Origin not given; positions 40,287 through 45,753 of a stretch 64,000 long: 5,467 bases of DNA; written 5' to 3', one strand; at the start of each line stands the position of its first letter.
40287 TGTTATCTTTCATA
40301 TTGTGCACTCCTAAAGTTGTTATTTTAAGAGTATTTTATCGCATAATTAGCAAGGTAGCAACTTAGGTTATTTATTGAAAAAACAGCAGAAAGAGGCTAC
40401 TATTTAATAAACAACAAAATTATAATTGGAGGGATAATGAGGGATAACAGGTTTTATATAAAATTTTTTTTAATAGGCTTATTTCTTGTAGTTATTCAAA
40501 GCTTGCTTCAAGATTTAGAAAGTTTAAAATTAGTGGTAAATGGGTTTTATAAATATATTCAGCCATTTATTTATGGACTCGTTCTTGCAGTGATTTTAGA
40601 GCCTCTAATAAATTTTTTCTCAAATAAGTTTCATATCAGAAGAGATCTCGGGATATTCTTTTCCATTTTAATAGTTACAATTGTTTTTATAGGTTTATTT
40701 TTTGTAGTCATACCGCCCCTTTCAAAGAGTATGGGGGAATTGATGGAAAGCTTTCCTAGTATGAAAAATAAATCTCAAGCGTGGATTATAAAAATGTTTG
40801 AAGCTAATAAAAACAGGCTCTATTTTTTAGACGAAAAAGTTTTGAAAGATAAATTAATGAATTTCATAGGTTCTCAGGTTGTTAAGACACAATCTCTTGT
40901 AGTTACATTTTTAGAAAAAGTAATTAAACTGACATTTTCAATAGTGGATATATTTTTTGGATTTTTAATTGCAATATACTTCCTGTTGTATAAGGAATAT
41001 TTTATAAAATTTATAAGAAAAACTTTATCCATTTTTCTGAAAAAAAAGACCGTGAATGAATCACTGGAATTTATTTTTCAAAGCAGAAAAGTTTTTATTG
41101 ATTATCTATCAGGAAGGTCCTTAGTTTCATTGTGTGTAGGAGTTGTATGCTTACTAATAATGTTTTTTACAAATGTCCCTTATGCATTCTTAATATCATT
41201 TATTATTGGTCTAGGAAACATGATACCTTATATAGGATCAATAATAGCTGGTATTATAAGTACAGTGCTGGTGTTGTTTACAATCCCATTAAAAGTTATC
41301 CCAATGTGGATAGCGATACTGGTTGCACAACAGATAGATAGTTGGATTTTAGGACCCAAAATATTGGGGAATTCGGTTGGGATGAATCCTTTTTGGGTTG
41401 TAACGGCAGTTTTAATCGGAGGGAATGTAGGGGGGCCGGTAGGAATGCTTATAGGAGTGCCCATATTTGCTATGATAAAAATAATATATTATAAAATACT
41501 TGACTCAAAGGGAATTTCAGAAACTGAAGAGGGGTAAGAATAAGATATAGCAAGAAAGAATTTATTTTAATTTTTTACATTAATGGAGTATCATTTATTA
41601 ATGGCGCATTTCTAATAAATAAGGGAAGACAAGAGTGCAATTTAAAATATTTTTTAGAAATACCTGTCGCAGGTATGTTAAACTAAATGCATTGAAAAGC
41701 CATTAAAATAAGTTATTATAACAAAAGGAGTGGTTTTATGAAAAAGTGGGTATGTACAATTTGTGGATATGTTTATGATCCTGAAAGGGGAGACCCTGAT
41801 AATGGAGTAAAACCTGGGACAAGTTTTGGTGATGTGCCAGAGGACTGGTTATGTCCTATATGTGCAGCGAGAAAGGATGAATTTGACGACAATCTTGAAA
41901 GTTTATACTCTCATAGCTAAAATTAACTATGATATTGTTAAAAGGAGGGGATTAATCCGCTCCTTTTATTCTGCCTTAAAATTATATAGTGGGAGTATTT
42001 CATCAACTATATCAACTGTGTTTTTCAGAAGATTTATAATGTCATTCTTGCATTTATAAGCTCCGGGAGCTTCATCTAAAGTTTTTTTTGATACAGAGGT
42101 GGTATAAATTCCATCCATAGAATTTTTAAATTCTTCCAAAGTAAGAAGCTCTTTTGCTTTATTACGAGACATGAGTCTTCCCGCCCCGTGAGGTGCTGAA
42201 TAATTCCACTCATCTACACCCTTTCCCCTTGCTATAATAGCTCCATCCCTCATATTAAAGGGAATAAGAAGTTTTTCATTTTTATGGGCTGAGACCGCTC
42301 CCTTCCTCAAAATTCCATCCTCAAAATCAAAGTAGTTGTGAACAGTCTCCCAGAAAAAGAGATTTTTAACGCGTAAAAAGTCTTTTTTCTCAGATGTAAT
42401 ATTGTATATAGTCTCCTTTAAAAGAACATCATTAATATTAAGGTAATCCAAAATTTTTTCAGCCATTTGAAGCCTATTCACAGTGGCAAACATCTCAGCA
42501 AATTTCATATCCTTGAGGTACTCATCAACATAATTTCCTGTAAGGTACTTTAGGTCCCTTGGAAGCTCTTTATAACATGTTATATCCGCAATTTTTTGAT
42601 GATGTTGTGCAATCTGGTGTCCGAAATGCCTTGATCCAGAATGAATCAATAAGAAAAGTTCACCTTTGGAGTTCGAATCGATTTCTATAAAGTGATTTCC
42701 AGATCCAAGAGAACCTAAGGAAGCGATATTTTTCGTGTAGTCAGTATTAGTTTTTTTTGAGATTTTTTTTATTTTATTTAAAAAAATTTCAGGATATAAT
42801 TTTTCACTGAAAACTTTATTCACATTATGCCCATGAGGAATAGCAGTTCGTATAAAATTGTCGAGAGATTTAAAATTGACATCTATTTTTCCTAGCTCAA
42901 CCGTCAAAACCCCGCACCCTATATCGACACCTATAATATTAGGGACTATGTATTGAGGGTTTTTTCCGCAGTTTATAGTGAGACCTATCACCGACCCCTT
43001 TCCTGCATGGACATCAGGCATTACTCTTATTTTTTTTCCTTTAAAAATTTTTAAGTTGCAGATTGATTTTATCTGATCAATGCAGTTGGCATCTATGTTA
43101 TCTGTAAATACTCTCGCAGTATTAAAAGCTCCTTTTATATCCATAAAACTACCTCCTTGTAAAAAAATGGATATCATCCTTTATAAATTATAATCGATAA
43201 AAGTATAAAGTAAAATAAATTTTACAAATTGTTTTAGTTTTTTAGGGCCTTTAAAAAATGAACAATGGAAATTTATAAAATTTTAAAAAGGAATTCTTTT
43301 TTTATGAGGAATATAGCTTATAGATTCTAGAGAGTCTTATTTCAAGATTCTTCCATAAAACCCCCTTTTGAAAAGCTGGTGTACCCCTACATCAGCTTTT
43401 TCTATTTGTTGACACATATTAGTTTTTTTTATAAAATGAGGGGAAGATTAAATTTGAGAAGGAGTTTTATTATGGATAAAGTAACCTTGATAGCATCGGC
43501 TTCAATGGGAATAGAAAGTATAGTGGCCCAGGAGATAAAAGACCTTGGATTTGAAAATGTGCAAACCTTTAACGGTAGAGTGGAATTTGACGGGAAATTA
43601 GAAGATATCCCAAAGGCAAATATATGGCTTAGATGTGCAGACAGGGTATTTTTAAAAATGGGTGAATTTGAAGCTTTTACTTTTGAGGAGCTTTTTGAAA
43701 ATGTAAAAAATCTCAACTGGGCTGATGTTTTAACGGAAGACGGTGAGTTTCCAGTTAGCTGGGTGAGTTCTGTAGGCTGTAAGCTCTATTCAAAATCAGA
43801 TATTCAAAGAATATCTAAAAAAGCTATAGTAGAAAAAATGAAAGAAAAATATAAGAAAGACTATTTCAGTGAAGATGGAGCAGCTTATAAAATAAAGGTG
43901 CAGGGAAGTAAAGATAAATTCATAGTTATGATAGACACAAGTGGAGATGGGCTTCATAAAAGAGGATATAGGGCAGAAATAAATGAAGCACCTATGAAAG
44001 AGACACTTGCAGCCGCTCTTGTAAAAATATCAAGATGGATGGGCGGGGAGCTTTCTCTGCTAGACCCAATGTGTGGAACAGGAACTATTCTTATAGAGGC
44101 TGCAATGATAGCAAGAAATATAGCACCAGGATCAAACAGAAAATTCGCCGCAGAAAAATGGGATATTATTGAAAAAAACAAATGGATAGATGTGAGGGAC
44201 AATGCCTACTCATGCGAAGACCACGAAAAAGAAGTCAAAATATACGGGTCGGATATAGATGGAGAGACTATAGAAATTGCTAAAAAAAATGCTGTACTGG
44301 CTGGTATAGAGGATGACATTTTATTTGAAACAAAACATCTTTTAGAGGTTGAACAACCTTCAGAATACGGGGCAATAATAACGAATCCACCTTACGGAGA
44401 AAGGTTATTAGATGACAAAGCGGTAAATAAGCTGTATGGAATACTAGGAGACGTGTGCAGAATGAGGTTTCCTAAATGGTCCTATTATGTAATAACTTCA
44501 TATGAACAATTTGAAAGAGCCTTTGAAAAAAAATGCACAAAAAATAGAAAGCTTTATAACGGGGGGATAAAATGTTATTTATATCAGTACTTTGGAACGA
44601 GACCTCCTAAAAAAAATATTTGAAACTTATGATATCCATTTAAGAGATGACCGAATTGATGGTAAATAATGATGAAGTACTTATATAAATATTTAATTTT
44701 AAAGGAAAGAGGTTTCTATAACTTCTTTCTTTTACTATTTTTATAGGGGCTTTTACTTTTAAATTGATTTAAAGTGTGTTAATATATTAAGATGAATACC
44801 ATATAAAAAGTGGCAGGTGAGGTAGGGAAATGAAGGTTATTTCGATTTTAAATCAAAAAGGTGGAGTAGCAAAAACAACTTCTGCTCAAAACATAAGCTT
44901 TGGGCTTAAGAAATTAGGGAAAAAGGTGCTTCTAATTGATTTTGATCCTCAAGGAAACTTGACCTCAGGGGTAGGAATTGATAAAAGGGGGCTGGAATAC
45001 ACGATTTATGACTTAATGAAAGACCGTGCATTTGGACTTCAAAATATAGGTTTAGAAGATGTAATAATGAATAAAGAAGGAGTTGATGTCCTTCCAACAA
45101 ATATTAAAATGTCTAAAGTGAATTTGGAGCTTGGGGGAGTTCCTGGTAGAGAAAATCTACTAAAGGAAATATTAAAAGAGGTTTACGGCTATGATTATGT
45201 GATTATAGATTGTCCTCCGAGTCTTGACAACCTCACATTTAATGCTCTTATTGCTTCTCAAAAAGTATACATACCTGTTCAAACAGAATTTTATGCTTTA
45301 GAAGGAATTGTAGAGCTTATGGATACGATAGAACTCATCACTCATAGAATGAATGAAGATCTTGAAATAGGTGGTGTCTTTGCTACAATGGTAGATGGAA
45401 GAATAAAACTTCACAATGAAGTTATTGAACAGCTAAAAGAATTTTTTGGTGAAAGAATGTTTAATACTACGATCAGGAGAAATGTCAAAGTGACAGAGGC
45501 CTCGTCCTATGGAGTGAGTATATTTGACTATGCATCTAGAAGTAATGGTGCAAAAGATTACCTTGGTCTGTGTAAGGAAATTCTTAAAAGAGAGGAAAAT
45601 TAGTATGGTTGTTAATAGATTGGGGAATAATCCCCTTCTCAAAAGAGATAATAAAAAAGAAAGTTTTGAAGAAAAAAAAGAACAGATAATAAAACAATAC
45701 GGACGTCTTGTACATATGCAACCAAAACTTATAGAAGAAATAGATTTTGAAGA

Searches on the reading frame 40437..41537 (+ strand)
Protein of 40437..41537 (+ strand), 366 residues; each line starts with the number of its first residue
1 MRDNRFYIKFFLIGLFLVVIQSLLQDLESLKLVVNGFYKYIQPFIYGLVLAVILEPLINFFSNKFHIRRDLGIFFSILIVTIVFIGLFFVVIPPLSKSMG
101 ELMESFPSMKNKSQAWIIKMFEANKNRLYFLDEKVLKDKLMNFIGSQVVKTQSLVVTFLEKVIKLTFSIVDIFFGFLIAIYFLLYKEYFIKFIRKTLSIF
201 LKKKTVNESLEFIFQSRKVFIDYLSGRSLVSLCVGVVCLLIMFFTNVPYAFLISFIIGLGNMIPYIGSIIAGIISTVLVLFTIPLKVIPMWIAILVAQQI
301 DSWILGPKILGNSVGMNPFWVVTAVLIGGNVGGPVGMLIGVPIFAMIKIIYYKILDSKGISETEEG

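Call 5: search_protein_families(library=pfam, proteins=[window:40437-41537:+], max_evalue=0.01)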
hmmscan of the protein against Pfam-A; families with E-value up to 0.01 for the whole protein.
window:40437-41537:+ (366 aa): 1 family
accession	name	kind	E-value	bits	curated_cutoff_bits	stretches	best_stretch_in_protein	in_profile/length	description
PF01594.21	AI-2E_transport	-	2.1e-52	178.8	34.3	1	34-351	14-323/327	AI-2E family transporter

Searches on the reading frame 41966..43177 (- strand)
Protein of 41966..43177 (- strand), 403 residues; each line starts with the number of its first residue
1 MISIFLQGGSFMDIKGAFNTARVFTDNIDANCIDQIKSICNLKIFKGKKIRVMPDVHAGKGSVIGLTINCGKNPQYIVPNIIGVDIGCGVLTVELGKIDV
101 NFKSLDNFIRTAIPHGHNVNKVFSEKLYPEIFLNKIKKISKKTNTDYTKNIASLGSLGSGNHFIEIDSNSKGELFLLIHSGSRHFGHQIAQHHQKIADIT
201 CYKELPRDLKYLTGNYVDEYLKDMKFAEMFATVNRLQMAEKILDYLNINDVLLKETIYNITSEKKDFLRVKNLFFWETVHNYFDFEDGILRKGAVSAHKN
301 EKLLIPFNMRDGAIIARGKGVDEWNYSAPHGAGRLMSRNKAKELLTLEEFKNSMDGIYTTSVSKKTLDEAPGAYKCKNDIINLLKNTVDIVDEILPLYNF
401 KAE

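Call 5: search_protein_families(library=pfam, proteins=[window:41966-43177:-], max_evalue=0.01)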
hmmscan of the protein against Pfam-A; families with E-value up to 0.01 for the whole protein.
window:41966-43177:- (403 aa): 1 family
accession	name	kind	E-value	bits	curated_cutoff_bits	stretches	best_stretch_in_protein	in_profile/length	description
PF01139.22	RtcB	-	5.1e-60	204.3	27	1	35-401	1-425/426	tRNA-splicing ligase RtcB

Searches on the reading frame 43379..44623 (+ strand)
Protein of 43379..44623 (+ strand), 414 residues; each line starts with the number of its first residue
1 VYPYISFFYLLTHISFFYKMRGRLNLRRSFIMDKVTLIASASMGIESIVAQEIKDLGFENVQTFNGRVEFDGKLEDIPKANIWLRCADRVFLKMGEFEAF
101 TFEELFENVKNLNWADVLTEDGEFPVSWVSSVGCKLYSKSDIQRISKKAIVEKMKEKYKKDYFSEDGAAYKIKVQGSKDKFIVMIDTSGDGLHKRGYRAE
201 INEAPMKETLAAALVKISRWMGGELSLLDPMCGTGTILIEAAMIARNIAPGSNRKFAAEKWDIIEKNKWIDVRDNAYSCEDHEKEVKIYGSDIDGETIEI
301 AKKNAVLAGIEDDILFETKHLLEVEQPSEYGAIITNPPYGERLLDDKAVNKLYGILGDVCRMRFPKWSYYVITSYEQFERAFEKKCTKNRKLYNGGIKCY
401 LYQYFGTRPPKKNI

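Call 5: search_protein_families(library=pfam, proteins=[window:43379-44623:+], max_evalue=0.01)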
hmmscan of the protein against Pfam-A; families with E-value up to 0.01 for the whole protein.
window:43379-44623:+ (414 aa): 7 families
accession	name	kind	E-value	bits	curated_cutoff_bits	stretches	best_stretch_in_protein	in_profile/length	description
PF01170.24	UPF0020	-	3.7e-52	177.3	22.3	1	195-401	1-195/197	RMKL-like, methyltransferase domain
PF22020.1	RlmL_1st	-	5.6e-24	84.3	27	1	36-91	1-55/55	RlmL ferredoxin-like domain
PF02926.22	THUMP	-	4.6e-10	40.2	20.6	1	101-186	3-84/84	THUMP domain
PF02384.22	N6_Mtase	-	6.7e-09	35.9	20.4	1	226-347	49-142/311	N-6 DNA Methylase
PF07669.17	Eco57I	-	0.00013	22.5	25.3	0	317-347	60-92/171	Eco57I restriction-modification methylase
PF05175.20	MTS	-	0.00023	21.3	23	1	279-344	49-113/170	Methyltransferase small domain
PF13847.12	Methyltransf_31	-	0.001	19.2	27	0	285-387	28-127/145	Methyltransferase domain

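Call 75: find_homologous_proteins(query=window:43379-44623:+, max_evalue=1e-50)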
Query window:43379-44623:+ (414 aa): 7978 proteins with E <= 1e-50 among 8000 candidates; the best 120 are listed.
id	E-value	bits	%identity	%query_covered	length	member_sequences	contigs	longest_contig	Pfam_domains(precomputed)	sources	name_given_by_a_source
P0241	1.3e-257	873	100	93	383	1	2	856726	PF02384.23,PF02926.23,PF01170.25,PF22020.3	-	-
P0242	4.2e-242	822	90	95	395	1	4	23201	PF05175.21,PF02384.23,PF02926.23,PF01170.25,PF22020.3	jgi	jgi:putative N6-adenine-specific DNA methylase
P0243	1.4e-234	797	90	93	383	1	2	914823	PF05175.21,PF02384.23,PF02926.23,PF01170.25,PF22020.3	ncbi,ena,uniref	ncbi:class I SAM-dependent RNA methyltransferase [Ilyobacter sp.]|uniref:THUMP domain-containing cla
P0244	1.9e-234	796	90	93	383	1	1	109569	PF05175.21,PF02384.23,PF02926.23,PF01170.25,PF22020.3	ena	-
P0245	1.4e-233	793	90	93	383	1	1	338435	PF13847.13,PF05175.21,PF02384.23,PF02926.23,PF01170.25,PF22020.3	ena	-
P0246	7.1e-233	791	90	93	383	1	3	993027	PF05175.21,PF02384.23,PF02926.23,PF01170.25,PF22020.3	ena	-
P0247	6.6e-230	781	89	93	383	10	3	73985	PF02384.23,PF02926.23,PF01170.25,PF22020.3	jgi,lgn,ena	-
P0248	4.2e-212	723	81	93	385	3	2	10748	PF13847.13,PF02384.23,PF02926.23,PF01170.25,PF22020.3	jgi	jgi:putative N6-adenine-specific DNA methylase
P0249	3.6e-199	680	75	92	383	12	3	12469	PF02926.23,PF01170.25,PF22020.3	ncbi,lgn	-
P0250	1.5e-198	678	76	91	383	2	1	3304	PF02926.23,PF01170.25,PF22020.3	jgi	-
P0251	1.4e-197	675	74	92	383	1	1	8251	PF02384.23,PF02926.23,PF01170.25,PF22020.3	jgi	-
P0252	1.5e-195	668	73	92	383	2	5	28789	PF02384.23,PF02926.23,PF01170.25,PF22020.3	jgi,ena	-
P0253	1.8e-193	661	73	92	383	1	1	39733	PF02926.23,PF01170.25,PF22020.3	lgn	-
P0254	3.3e-193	661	74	92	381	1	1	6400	PF02926.23,PF01170.25,PF22020.3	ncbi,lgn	-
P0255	1.0e-192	659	73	92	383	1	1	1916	PF02926.23,PF01170.25,PF22020.3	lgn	-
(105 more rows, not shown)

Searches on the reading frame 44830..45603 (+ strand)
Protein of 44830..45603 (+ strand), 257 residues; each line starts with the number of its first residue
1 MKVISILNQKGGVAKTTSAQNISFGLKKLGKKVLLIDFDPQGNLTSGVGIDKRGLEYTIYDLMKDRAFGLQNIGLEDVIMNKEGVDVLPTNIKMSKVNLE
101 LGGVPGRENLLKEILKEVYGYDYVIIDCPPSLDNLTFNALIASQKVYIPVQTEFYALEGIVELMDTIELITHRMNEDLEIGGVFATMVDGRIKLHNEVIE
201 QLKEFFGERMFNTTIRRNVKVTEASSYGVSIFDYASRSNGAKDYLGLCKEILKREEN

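Call 5: search_protein_families(library=pfam, proteins=[window:44830-45603:+], max_evalue=0.01)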
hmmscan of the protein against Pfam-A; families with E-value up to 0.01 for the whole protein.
window:44830-45603:+ (257 aa): 7 families
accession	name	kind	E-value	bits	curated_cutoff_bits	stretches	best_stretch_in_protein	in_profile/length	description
PF13614.12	AAA_31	-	6.1e-58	196.1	27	1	1-180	1-177/177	AAA domain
PF01656.29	CbiA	-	1.7e-22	80.1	25.4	1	4-230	1-124/125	CobQ/CobB/MinD/ParA nucleotide binding domain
PF00142.24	Fer4_NifH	-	2.5e-13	50.6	25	1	9-255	7-248/271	4Fe-4S iron sulfur cluster binding proteins, NifH/frxC family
PF10609.15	ParA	-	4.9e-08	33.1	27.1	1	2-132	4-123/246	NUBPL iron-transfer P-loop NTPase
PF02374.21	ArsA_ATPase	-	5.1e-07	29.6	24.3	1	6-179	5-181/305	Anion-transporting ATPase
PF06564.18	CBP_BcsQ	-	6.9e-06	26.2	21.3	1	1-141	1-136/234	Cellulose biosynthesis protein BcsQ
PF09140.17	MipZ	-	4.3e-05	23.4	20.7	1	3-156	2-135/262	ATPase MipZ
